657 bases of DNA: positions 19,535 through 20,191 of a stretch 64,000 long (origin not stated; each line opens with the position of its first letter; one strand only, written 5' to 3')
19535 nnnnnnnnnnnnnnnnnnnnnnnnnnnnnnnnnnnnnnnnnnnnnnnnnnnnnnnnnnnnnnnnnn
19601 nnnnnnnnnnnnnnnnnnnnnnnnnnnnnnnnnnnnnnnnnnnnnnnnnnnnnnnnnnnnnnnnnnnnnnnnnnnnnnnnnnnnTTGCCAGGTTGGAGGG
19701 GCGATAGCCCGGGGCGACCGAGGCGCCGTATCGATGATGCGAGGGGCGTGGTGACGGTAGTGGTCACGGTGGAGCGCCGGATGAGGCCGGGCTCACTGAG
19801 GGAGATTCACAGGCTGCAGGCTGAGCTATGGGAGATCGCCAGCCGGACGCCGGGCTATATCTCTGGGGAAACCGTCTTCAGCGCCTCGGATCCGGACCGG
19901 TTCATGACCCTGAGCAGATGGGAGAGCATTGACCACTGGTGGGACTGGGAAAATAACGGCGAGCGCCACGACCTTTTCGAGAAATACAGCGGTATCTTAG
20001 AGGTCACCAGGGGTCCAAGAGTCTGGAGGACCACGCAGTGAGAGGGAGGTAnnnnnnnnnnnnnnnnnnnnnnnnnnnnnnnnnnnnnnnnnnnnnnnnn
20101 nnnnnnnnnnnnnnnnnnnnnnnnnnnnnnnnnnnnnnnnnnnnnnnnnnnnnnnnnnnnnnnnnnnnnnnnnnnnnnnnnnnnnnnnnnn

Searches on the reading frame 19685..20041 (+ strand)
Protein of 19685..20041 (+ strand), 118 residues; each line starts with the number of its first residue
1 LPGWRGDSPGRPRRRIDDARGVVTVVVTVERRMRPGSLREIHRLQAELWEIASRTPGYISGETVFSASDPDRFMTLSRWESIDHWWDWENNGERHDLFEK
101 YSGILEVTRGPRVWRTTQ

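Call 22: search_protein_families(library=pfam, proteins=[window:19685-20041:+], max_evalue=0.00001)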
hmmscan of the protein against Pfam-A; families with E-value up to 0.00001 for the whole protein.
window:19685-20041:+ (118 aa): 1 family
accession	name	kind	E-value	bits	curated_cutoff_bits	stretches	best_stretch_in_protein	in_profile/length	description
PF03992.22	ABM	-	4.4e-08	33.6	23.1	1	25-97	2-75/78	Antibiotic biosynthesis monooxygenase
